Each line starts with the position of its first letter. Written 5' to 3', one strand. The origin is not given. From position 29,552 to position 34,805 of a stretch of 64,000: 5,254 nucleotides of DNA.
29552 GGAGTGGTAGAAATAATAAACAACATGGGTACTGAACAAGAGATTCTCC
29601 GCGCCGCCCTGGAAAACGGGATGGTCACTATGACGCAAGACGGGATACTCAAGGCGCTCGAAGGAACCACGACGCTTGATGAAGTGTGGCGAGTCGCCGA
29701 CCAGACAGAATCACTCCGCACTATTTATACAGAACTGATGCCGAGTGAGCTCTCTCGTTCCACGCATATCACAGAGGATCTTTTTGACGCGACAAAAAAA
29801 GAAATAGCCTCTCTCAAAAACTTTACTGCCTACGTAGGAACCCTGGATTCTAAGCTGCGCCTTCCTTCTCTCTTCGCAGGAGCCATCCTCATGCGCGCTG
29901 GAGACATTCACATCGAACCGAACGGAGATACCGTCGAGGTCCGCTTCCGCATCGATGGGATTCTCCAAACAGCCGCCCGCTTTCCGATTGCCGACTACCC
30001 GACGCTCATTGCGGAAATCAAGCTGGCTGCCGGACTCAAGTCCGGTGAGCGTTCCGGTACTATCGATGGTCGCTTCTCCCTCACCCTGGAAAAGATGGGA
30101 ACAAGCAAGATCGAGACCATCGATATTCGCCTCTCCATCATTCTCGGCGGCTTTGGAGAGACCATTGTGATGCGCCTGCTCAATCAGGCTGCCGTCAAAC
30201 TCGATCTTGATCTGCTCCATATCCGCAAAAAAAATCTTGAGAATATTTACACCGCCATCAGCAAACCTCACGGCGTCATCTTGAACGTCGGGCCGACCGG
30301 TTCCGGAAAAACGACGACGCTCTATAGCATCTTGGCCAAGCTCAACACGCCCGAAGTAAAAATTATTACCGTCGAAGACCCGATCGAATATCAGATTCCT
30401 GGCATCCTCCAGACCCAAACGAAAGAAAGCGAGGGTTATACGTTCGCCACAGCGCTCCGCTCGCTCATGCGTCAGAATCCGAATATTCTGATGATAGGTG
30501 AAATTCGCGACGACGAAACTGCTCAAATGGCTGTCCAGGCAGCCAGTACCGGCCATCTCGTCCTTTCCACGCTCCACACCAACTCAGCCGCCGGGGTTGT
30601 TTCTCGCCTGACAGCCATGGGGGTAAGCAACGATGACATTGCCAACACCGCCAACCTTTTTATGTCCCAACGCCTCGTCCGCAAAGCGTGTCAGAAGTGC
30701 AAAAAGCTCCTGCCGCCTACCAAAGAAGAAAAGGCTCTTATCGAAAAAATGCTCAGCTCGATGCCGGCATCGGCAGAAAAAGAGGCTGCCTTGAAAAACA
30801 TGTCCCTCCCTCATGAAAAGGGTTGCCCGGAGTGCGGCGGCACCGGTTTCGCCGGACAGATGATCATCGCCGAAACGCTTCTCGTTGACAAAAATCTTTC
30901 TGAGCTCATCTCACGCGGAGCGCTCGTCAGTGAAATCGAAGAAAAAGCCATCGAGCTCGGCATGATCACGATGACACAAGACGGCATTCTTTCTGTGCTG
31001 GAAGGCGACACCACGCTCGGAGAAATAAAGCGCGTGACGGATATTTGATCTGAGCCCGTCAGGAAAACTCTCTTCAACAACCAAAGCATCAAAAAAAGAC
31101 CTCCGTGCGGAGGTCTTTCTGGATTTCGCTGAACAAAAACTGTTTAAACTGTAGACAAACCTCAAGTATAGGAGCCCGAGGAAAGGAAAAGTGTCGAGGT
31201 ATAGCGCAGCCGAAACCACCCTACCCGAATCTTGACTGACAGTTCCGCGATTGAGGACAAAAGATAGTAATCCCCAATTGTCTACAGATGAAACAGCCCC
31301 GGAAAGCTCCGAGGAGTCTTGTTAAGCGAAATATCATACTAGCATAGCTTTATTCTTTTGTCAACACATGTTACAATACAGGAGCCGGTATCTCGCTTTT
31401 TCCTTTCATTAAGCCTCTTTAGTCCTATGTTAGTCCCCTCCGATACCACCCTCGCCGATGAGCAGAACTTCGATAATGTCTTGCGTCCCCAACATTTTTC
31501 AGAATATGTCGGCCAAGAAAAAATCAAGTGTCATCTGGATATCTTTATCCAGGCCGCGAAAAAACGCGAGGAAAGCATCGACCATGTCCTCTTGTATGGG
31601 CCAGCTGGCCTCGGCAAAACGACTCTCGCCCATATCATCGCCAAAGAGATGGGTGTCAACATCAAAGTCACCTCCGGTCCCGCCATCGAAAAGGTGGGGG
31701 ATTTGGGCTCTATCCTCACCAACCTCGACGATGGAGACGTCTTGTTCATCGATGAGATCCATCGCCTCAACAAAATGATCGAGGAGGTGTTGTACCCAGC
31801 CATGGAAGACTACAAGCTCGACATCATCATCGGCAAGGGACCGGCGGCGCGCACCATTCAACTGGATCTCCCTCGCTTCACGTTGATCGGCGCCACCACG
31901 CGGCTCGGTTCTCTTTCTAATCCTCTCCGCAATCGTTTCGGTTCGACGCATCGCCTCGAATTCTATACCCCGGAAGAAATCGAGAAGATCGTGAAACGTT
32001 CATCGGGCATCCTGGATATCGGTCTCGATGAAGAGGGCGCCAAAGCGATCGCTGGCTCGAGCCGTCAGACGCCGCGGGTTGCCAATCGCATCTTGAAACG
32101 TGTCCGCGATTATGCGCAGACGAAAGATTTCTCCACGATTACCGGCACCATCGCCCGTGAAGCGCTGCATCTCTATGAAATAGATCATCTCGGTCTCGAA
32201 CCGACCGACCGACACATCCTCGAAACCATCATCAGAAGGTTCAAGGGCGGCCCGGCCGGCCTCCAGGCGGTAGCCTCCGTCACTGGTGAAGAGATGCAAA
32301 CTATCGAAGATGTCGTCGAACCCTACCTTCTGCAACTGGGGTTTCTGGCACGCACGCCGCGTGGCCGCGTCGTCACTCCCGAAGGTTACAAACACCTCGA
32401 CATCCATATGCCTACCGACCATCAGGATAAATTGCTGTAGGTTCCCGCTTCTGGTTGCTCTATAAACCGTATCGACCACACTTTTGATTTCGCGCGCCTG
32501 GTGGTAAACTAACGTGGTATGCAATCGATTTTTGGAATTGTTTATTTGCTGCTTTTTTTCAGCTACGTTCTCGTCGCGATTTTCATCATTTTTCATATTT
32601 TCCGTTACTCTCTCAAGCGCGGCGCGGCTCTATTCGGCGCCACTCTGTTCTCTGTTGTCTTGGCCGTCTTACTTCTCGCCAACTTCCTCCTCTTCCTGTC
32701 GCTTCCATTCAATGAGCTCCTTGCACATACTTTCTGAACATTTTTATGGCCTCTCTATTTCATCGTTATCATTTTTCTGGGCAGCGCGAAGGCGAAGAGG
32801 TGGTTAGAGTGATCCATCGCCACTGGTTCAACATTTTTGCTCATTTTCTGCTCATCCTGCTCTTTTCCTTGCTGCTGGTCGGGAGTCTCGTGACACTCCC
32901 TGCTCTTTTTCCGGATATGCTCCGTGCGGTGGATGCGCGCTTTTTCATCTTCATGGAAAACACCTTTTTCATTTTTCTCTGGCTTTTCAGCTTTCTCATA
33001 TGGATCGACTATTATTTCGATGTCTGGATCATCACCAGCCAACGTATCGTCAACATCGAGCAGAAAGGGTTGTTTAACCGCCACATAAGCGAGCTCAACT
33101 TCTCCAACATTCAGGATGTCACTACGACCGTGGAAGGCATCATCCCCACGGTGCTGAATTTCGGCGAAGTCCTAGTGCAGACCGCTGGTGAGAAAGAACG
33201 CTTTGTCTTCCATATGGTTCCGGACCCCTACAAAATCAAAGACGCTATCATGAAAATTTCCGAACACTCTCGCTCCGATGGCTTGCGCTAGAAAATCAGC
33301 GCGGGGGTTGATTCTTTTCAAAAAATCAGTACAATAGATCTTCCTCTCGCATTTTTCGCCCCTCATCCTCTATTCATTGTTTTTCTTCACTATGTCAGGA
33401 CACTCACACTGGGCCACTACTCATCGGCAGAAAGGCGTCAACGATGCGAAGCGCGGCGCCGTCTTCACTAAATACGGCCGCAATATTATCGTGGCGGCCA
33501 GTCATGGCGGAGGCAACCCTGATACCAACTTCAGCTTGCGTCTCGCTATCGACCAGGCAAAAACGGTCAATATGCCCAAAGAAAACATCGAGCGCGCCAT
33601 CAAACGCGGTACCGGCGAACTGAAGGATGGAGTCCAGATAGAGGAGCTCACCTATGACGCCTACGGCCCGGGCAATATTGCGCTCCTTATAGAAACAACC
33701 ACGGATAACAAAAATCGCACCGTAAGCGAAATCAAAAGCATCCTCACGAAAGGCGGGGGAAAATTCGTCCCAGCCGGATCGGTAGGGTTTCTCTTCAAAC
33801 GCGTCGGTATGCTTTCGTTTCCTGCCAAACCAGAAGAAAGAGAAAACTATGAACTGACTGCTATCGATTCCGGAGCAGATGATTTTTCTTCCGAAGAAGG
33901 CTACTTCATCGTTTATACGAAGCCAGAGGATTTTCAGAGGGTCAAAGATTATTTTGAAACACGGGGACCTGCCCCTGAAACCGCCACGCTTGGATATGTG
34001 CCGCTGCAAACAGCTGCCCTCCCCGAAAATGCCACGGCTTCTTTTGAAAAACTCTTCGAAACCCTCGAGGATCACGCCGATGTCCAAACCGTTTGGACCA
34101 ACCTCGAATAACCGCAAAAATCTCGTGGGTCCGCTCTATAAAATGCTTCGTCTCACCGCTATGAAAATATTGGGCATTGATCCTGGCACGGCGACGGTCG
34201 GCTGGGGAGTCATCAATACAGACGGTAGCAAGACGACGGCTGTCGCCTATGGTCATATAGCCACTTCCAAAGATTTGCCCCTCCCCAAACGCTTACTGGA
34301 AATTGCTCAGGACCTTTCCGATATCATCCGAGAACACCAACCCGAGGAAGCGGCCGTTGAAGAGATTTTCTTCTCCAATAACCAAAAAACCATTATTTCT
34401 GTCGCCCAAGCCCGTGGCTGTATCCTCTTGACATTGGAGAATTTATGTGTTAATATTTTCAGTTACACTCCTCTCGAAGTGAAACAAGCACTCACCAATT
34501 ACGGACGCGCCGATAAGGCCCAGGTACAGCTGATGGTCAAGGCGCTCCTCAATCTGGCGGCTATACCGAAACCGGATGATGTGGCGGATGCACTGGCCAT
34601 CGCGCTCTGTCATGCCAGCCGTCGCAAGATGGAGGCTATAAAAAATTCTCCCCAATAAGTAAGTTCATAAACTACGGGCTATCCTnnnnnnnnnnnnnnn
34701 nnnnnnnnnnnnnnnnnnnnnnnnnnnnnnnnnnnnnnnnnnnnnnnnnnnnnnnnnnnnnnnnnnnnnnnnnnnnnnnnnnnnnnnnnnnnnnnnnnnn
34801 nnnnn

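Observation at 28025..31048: Single 1007-aa polypeptide containing two complete GspE/PilB-type secretion ATPase modules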

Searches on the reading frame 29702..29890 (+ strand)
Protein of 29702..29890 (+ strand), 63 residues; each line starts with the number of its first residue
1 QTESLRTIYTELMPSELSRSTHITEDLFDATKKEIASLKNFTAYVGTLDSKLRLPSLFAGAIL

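Call 87: search_protein_families(library=pfam, proteins=[window:29702-29890:+], max_evalue=1)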
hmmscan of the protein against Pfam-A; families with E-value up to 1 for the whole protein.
window:29702-29890:+ (63 aa): 0 families

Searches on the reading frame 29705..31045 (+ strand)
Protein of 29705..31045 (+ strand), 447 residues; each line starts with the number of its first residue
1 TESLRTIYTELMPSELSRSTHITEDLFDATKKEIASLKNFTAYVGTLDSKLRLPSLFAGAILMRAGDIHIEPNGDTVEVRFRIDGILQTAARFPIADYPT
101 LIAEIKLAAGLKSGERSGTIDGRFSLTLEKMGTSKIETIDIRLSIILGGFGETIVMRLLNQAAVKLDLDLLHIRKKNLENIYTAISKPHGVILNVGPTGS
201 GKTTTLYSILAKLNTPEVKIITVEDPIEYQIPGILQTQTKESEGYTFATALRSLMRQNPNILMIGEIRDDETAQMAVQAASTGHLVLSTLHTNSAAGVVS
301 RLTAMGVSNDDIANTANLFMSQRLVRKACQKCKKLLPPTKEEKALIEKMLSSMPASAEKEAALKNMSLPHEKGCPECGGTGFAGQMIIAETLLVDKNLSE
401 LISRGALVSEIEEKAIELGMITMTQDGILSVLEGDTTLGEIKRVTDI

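Call 87: search_protein_families(library=pfam, proteins=[window:29705-31045:+], max_evalue=1)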
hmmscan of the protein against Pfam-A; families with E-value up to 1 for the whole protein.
window:29705-31045:+ (447 aa): 20 families
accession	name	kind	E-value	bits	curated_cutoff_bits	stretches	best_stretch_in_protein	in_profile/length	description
PF00437.27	T2SSE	-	4.2e-104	348.6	24.9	1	57-443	16-370/370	Type II/IV secretion system protein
PF25199.1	nSTAND_NTPase5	-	0.00093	19.5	34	1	176-232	27-85/145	Novel STAND NTPase 5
PF00004.35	AAA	-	0.0034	18.3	21.2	1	193-268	2-67/131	ATPase family associated with various cellular activities (AAA)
PF13173.12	AAA_14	-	0.0034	17.8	27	1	191-301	4-105/129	AAA domain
PF12775.13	AAA_7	-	0.0049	16.8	25.8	1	185-223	29-67/181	P-loop containing dynein motor region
PF20720.3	nSTAND3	-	0.0061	16.7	27.2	1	178-226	7-54/155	Novel STAND NTPase 3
PF04851.21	ResIII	-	0.0065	16.8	22.5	1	174-224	8-60/164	Type III restriction enzyme, res subunit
PF13401.12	AAA_22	-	0.011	16.5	27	1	189-224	5-40/130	AAA domain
PF00005.33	ABC_tran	-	0.02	15.9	25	1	195-234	17-52/137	ABC transporter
PF04032.22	Rpr2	-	0.021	15.5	29.3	1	310-356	29-75/90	RNAse P Rpr2/Rpp21/SNM1 subunit domain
PF01935.23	DUF87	-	0.026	15.1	23.2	1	196-221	30-56/220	Helicase HerA, central domain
PF13086.12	AAA_11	-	0.027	14.7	27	1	175-219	4-43/257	AAA domain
PF03215.21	Rad17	-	0.037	14.4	23.8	1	175-234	25-87/186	Rad17 P-loop domain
PF03205.20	MobB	-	0.076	13.3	26.6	1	193-267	3-74/133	Molybdopterin guanine dinucleotide synthesis protein B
PF13604.12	AAA_30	-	0.084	13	27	1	183-213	12-42/191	AAA domain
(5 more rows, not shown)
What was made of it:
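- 29870..31045 (+): module 2: N2D-2 plus CTD-2 (aa 616-1007). T2SSE 348.6 bits (call 87).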

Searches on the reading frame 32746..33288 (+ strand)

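Call 14: search_protein_families(library=pfam, proteins=[window:32746-33288:+], max_evalue=0.001)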
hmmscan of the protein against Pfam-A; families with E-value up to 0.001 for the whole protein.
window:32746-33288:+ (181 aa): 1 family
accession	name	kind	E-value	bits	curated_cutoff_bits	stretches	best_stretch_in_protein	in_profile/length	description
PF03703.20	bPH_2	-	4.7e-08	33.6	22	1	90-168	2-78/78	Bacterial PH domain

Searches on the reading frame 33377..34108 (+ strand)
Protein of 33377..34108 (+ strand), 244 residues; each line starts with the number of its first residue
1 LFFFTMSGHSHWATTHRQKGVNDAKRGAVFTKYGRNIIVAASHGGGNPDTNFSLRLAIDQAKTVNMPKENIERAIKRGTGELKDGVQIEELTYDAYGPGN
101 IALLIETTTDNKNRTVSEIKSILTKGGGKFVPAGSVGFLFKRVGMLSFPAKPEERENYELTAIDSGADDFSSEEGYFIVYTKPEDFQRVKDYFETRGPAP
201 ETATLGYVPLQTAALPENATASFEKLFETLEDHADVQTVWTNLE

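Call 14: search_protein_families(library=pfam, proteins=[window:33377-34108:+], max_evalue=0.001)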
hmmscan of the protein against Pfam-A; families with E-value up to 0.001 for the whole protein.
window:33377-34108:+ (244 aa): 2 families
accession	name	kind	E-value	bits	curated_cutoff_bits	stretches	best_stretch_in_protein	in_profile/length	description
PF01709.26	Transcrip_reg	-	5.3e-46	156.7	27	1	89-243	2-160/160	TACO1/YebC second and third domain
PF20772.2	TACO1_YebC_N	-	6e-30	104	36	1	10-81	1-73/73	TACO1/YebC protein N-terminal domain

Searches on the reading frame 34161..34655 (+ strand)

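Call 14: search_protein_families(library=pfam, proteins=[window:34161-34655:+], max_evalue=0.001)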
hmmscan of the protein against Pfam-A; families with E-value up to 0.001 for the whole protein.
window:34161-34655:+ (165 aa): 1 family
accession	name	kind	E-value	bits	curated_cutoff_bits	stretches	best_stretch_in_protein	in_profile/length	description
PF02075.23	RuvC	-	5.9e-51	172.7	22.2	1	3-151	1-148/148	Crossover junction endodeoxyribonuclease RuvC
